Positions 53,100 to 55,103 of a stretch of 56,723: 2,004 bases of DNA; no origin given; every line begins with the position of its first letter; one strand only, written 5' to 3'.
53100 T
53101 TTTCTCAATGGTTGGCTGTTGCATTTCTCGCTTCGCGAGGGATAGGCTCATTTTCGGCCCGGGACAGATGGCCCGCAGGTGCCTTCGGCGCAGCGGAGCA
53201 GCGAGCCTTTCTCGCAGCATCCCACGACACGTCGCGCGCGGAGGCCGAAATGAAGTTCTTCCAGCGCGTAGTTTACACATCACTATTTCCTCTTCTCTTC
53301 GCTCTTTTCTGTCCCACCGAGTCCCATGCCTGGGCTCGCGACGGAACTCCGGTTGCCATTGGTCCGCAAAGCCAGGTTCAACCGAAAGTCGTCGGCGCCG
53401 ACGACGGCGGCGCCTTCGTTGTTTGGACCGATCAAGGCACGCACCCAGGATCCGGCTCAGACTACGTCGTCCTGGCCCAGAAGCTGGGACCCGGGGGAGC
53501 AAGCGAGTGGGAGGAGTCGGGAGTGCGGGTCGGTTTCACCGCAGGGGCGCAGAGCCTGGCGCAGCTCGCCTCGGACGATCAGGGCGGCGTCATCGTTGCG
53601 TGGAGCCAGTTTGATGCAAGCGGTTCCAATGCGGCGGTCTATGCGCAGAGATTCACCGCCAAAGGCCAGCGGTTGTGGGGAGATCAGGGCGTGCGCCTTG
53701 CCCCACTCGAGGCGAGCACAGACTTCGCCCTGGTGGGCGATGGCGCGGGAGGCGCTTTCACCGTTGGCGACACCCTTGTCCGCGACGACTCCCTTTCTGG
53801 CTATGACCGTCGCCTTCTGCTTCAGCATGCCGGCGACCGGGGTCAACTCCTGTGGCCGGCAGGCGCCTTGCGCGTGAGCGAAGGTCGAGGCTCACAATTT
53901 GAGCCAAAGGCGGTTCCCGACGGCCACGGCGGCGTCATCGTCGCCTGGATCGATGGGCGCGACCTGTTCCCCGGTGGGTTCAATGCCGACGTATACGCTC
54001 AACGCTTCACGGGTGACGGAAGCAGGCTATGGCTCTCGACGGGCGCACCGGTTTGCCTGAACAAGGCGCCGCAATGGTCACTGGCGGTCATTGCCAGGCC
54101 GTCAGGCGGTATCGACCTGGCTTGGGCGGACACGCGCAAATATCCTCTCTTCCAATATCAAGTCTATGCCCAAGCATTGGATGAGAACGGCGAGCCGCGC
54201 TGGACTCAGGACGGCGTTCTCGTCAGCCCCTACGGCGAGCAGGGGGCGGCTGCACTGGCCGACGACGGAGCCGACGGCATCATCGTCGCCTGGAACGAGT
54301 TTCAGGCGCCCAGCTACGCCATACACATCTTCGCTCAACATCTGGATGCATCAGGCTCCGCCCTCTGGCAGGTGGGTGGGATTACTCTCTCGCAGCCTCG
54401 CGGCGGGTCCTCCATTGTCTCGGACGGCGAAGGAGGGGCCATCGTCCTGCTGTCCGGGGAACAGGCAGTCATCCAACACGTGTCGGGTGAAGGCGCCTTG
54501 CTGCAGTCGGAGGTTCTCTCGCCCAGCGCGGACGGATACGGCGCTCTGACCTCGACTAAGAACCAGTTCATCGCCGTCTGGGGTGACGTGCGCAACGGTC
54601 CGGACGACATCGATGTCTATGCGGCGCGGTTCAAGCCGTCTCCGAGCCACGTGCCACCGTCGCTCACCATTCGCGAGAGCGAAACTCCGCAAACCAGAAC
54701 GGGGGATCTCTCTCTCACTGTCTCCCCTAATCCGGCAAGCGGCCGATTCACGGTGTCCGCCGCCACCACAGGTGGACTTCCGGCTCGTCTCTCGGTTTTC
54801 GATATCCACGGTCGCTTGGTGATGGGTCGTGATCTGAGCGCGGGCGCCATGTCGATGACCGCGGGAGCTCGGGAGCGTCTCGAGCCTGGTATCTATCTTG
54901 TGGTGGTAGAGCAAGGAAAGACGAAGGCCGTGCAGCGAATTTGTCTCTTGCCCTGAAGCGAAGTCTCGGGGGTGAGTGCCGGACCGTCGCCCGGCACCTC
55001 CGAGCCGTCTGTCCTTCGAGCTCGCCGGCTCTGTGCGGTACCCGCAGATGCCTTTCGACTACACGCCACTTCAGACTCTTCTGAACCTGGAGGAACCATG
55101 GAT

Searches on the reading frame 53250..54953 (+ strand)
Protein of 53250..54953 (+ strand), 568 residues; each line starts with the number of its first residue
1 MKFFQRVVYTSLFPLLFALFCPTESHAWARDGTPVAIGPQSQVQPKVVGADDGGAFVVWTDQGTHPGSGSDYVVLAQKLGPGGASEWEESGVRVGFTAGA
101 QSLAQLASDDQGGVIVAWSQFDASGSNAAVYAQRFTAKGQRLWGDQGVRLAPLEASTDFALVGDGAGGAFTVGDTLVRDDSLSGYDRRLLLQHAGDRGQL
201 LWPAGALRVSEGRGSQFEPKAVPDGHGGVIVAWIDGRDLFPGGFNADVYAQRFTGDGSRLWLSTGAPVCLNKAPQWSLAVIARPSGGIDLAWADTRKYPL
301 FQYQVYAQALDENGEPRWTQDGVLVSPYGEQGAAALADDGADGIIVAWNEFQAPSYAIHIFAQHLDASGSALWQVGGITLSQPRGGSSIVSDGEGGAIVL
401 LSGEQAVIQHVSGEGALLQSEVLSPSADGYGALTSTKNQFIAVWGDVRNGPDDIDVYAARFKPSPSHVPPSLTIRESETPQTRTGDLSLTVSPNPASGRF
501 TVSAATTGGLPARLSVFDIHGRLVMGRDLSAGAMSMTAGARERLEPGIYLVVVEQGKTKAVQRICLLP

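Call 45: search_protein_families(library=pfam, proteins=[window:53250-54953:+], max_evalue=0.01)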
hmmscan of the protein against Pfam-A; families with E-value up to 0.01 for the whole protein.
window:53250-54953:+ (568 aa): 1 family
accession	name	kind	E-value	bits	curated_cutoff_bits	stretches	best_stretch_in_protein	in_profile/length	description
PF18962.6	Por_Secre_tail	-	7.6e-07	29.8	27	1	492-564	2-73/75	Secretion system C-terminal sorting domain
